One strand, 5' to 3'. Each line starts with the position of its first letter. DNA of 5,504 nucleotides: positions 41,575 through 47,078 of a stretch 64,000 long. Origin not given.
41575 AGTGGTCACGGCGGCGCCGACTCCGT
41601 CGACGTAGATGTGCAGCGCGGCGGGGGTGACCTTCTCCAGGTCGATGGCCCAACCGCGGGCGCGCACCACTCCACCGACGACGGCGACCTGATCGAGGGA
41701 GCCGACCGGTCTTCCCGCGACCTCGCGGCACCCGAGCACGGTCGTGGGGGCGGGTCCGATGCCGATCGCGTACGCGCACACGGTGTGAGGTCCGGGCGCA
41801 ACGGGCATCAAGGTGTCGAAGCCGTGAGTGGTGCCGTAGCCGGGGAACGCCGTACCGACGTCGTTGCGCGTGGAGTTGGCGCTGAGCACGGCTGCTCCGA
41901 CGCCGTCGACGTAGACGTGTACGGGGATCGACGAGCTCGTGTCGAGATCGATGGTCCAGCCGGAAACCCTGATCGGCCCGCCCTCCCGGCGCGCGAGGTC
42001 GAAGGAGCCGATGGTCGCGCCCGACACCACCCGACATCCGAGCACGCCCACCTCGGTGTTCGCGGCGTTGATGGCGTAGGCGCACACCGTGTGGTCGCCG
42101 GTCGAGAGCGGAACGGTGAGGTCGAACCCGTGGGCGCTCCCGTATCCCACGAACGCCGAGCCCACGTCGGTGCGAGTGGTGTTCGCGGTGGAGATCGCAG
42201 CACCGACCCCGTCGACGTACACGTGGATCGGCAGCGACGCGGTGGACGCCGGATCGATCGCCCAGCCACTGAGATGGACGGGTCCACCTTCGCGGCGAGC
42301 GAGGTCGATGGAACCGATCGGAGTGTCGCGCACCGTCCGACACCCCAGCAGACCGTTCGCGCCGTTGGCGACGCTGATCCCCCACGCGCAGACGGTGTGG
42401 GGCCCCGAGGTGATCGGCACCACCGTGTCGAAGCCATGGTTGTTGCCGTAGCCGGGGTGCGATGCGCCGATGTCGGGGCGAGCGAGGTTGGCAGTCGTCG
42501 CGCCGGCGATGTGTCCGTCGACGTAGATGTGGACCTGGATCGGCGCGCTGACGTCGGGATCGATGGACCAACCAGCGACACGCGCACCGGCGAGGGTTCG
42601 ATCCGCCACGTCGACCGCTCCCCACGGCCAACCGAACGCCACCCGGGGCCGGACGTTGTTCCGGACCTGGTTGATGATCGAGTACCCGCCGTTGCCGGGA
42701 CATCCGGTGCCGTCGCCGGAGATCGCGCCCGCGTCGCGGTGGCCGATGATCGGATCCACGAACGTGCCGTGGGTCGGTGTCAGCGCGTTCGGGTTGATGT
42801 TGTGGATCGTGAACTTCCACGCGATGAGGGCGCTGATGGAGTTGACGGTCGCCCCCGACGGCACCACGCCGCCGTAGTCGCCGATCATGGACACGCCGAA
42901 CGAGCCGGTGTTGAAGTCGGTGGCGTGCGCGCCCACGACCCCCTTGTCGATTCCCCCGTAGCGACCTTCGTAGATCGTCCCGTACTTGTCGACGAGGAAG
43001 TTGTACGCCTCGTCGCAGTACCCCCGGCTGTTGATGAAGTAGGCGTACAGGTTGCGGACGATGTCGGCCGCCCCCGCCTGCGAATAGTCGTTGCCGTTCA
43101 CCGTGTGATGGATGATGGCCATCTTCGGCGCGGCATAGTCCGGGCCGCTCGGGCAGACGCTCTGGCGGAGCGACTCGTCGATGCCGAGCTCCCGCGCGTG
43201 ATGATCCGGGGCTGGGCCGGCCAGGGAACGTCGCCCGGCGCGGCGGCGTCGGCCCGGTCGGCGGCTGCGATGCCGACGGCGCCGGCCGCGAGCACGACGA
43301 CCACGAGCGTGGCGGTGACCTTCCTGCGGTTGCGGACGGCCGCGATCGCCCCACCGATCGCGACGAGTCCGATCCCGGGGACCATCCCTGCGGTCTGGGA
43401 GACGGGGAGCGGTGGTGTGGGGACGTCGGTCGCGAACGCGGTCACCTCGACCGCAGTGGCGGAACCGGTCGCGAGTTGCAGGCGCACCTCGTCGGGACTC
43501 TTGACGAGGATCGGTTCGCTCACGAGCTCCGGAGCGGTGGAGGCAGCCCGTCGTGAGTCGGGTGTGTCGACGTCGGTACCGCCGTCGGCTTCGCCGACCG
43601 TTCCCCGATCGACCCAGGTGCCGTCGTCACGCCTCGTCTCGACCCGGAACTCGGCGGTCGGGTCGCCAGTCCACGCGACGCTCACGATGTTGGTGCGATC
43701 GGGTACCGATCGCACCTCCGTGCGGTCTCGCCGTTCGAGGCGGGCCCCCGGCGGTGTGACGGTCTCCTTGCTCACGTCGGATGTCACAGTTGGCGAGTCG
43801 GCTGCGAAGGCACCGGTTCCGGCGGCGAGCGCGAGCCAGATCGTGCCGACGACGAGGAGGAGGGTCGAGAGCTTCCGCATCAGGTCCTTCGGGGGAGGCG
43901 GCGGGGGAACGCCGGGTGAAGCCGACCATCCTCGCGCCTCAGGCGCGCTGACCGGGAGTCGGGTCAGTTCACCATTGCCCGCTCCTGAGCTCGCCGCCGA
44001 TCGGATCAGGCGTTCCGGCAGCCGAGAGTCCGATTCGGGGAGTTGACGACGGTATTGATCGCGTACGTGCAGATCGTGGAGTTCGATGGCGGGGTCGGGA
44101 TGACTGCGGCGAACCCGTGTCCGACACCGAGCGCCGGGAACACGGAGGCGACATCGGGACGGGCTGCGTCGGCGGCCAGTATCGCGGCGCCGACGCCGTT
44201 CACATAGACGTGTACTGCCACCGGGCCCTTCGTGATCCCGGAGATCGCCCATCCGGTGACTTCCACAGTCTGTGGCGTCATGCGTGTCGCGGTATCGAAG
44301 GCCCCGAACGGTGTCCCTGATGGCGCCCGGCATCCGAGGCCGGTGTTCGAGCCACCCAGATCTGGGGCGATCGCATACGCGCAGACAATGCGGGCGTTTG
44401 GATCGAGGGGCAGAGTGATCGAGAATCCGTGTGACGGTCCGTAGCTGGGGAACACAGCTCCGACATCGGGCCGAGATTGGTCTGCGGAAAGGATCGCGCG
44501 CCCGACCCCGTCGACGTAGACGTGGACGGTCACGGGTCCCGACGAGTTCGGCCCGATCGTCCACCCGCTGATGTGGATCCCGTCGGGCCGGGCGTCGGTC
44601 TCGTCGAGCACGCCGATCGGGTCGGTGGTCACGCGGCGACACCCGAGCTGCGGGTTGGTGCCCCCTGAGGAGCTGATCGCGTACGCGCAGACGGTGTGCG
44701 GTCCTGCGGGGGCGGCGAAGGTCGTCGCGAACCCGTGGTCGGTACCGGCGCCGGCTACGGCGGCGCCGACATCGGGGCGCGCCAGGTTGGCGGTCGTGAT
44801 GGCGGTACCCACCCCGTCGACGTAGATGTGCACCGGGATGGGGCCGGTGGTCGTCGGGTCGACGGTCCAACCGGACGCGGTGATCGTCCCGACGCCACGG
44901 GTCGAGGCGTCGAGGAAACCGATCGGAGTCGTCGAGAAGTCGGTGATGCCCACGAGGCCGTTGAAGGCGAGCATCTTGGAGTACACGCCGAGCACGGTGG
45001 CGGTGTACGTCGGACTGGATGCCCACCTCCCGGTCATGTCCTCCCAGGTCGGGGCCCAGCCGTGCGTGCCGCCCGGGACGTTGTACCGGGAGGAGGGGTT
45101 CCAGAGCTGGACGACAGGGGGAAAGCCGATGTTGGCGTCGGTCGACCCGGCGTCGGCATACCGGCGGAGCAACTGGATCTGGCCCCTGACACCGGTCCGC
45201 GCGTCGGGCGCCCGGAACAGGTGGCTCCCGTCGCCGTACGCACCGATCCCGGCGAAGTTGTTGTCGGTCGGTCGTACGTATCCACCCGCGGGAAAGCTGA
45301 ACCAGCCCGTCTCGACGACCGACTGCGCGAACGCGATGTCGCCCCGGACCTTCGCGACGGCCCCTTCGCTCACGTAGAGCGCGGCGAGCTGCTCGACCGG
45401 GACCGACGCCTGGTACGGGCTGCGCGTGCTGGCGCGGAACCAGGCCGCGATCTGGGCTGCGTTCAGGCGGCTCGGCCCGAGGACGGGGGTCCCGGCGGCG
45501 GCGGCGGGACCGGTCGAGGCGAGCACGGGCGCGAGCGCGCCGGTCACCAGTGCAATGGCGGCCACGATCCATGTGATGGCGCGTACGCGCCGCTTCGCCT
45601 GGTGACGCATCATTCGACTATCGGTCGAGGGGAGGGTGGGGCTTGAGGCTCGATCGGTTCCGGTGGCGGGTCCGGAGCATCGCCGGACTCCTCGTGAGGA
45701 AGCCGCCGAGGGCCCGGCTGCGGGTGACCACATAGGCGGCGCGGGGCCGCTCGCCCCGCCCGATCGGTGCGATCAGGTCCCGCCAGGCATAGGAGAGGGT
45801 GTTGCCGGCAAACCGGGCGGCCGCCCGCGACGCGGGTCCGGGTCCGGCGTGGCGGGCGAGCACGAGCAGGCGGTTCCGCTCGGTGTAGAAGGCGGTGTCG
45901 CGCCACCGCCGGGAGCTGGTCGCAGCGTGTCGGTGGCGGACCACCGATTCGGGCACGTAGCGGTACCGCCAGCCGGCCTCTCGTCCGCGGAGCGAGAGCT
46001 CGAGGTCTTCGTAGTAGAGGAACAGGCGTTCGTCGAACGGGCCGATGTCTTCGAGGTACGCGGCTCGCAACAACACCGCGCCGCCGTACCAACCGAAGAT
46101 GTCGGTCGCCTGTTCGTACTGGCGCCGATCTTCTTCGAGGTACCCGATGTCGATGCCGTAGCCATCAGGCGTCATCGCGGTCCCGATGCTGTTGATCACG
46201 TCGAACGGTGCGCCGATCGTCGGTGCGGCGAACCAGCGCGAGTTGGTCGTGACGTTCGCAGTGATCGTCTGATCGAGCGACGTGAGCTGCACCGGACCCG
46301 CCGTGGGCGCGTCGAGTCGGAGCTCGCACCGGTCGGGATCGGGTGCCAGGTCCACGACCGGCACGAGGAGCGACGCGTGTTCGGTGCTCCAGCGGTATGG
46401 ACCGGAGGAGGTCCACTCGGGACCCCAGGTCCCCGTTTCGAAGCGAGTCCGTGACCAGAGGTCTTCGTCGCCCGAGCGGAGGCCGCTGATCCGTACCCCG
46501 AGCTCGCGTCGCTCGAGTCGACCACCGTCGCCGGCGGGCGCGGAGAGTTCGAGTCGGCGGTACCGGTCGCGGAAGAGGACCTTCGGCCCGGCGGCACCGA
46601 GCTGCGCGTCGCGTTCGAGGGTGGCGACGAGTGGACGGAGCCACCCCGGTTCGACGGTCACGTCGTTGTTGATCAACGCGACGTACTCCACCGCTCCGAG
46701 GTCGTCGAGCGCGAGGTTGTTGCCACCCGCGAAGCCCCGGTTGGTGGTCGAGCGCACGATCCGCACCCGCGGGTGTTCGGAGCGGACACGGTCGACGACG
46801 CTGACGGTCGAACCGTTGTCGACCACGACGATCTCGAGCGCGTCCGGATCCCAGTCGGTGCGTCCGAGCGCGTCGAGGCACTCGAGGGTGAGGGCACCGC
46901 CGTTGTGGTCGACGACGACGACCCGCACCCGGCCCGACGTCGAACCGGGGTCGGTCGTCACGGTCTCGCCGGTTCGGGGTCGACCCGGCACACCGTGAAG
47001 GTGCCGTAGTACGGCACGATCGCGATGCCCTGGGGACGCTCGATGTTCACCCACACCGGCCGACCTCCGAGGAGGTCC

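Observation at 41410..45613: Unrecognised two-cysteine repeat of about 100 aa shared by an amidase, a glucosaminidase and (at 56.3 kb) a GH25 muramidase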

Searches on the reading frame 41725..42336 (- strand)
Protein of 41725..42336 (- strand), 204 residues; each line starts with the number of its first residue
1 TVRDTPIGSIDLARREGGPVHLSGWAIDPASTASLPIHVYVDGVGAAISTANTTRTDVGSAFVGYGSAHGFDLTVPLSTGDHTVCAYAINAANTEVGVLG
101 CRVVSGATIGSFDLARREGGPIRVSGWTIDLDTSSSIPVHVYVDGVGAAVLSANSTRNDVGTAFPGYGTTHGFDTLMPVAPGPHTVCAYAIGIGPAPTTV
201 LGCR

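Call 84: predict_structure(alignment_id=A7)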
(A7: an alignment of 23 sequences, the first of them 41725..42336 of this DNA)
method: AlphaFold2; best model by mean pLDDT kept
length: 204 residues; sequences in the alignment: 23
mean_pLDDT: 95.0   pTM: 0.80
mean pLDDT of the five models: 95.0, 94.4, 94.3, 94.1, 93.6
residues with pLDDT >= 90: 185; 70-90: 17; 50-70: 2; < 50: 0
segments of 3 or more residues with pLDDT < 50: none
pLDDT, mean of each block of 10 residues (from residue 1): 87 92 96 95 97 96 95 94 97 94 94 96 97 94 98 98 94 97 97 89 98
secondary structure, 60 per line:
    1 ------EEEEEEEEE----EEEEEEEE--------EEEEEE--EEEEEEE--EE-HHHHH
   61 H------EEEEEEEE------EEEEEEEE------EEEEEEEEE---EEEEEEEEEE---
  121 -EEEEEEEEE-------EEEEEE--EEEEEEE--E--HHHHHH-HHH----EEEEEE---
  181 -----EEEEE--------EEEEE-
elements in order: E7-15 E20-27 E36-41 E44-50 H56-61 E68-75 E82-89 E96-104 E108-117 E122-130 E138-143 E146-152 H158-163 E172-177 E186-190 E199-203

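Call 86: fold_search(model_id=the predicted structure, library=pdb)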
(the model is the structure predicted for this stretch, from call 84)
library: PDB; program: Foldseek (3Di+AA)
matches with E <= 10: 1777; with E <= 0.001: 72
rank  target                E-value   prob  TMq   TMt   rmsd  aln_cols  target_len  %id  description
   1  8oxw_A                7.1e-06  1.00  0.34  0.15   8.4       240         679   10  Transglutaminase 3 in complex with DH patient-derived Fab DH63-B02 (released 2023-10-18)
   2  1nug_B                1.1e-05  1.00  0.40  0.17   7.7       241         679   10  Role of Calcium Ions in the Activation and Activity of the Transglutaminase 3 Enzyme (2 calciums, 1 Mg, inactive form) (released 2003-04-22)
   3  4kkq_A                1.5e-05  1.00  0.26  0.24  15.9       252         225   10  Crystal structure of Vibrio cholerae RbmA (crystal form 1) (released 2013-05-22)
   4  4kkp_B                1.8e-05  1.00  0.26  0.24  15.6       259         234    9  Crystal structure of Vibrio cholerae RbmA (crystal form 2) (released 2013-05-22)
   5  8oxv_A                2.0e-05  1.00  0.37  0.16   7.8       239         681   10  Transglutaminase 3 zymogen in complex with DH patient-derived Fab DH63-B02 (released 2023-10-18)
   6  3pdd                  2.3e-05  1.00  0.31  0.33  11.0       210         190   11  Structures of Clostridium thermocellum CbhA fibronectin(III)-like modules (released 2011-11-23)
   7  6q9m_A                2.7e-05  1.00  0.32  0.26  14.2       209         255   11  Central Fibronectin-III array of RIM-binding protein (released 2020-01-15)
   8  8oxy_A                3.2e-05  1.00  0.41  0.17   7.6       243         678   11  Transglutaminase 3 without calcium in complex with DH patient-derived Fab DH63-B02 (released 2023-10-18)
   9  5gni_B                3.2e-05  1.00  0.31  0.32   9.3       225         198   12  The crystal structure of PECAM-1 IgL1-2 trans-homophilic dimer (released 2016-12-21)
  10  1l9m_B                4.6e-05  1.00  0.36  0.16   7.9       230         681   10  Three-dimensional structure of the human transglutaminase 3 enzyme: binding of calcium ions change structure for activ (released 2002-05-29)
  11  6dxu_C                6.0e-05  1.00  0.28  0.10  13.3       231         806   15  Crystal Structure of Parabacteroides merdae Beta-Glucuronidase (GUS) (released 2019-02-27)
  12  6dxu_D                7.0e-05  1.00  0.33  0.11  12.8       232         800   14  Crystal Structure of Parabacteroides merdae Beta-Glucuronidase (GUS) (released 2019-02-27)
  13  4kkr_A                9.1e-05  0.99  0.26  0.25  15.7       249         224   10  Crystal structure of Vibrio cholerae RbmA (crystal form 3) (released 2013-05-22)
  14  6d1p_B                1.2e-04  1.00  0.31  0.10  13.3       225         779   12  Apo structure of Bacteroides uniformis beta-glucuronidase 3 (released 2018-10-17)
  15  8jmw_A                1.2e-04  1.00  0.36  0.18  11.0       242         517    7  Fibril form of serine peptidase Vpr (released 2023-12-06)
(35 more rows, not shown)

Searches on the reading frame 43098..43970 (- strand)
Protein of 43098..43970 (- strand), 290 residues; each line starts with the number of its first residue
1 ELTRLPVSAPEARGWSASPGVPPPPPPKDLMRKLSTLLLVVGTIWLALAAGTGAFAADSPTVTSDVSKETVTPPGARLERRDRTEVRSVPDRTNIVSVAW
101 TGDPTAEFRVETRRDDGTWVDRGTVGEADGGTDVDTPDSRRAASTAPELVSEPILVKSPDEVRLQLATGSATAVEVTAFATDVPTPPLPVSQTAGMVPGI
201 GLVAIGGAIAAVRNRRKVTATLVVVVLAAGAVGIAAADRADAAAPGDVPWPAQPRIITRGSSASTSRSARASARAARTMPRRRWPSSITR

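Call 22: search_protein_families(library=pfam, proteins=[window:43098-43970:-], max_evalue=0.001)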
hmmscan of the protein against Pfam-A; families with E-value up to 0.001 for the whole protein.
window:43098-43970:- (290 aa): 0 families

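Call 73: search_solved_structures(query=window:43098-43970:-, max_evalue=1)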
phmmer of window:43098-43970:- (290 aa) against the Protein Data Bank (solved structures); distinct sequences matched with E-value up to 1: 1.
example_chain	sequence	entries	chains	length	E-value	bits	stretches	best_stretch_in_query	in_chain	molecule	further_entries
4gaa_A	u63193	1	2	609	0.81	12.6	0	12-60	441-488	MGC78867 protein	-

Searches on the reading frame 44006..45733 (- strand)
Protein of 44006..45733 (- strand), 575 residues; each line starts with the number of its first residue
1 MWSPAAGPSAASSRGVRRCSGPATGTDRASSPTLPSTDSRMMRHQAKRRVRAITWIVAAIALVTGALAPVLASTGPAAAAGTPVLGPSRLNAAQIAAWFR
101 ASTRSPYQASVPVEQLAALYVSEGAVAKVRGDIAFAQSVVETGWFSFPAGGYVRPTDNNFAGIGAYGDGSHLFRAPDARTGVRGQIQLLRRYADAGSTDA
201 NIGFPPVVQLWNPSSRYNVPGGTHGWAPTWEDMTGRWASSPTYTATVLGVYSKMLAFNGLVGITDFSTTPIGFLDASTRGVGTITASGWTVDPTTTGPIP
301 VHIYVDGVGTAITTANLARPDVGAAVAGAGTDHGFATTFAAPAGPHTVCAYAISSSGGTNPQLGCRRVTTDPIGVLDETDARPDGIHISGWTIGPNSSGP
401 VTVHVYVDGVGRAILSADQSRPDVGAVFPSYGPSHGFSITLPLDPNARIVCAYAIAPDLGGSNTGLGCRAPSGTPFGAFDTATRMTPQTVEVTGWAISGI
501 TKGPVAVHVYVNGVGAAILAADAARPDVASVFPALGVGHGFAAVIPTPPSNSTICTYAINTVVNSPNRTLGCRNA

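Call 3: search_protein_families(library=pfam, proteins=[window:44006-45733:-], max_evalue=1)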
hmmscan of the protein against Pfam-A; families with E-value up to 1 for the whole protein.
window:44006-45733:- (575 aa): 1 family
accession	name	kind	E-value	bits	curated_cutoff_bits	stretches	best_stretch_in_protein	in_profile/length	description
PF01832.25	Glucosaminidase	-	3.8e-05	24.8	30.2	1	120-253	4-120/123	Mannosyl-glycoprotein endo-beta-N-acetylglucosaminidase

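Call 4: search_protein_families(library=ncbifam, proteins=[window:44006-45733:-], max_evalue=1)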
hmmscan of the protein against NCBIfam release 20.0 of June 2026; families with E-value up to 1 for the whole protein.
window:44006-45733:- (575 aa): 1 family
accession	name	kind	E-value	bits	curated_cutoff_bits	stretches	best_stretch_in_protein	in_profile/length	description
NF050040.1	horm_taper_TftA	equivalog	4.9e-21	74.9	500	1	108-255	311-444/450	hormogonium tapered terminus morphoprotein TftA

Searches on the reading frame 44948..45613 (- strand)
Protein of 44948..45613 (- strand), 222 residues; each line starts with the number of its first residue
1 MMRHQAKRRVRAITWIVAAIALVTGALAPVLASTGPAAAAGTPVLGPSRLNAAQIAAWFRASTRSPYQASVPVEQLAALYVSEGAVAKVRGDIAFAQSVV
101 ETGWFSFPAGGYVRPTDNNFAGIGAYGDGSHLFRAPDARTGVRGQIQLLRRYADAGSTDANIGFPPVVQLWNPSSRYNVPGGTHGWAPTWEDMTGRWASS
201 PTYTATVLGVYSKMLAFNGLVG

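Call 72: search_solved_structures(query=window:44948-45613:-, max_evalue=0.01)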
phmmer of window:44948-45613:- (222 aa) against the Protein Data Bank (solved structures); distinct sequences matched with E-value up to 0.01: 0.

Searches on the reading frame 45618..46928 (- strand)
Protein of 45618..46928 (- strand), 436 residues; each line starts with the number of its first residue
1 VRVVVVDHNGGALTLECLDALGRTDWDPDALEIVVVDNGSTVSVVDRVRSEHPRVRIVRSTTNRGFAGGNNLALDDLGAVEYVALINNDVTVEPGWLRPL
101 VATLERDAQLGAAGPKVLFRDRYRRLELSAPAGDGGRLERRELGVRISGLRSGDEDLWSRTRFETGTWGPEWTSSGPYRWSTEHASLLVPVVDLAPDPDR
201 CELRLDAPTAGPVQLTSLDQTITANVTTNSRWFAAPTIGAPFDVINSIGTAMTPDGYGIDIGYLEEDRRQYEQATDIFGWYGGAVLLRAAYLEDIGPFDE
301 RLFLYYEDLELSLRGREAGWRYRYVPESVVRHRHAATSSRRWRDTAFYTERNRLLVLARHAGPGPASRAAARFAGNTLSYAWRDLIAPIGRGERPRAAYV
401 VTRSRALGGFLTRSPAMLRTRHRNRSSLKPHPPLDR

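Call 22: search_protein_families(library=pfam, proteins=[window:45618-46928:-], max_evalue=0.001)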
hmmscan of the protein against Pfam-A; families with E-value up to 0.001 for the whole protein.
window:45618-46928:- (436 aa): 3 families
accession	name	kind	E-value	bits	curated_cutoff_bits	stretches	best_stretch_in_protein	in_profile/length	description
PF00535.33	Glycos_transf_2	-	2.3e-16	60.6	23.3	1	3-111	2-110/168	Glycosyl transferase family 2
PF13641.12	Glyco_tranf_2_3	-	4.4e-12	46.9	27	1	282-338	161-217/230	Glycosyltransferase like family 2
PF13632.12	Glyco_trans_2_3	-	3.1e-07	30.9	27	1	267-339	59-130/198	Glycosyl transferase family group 2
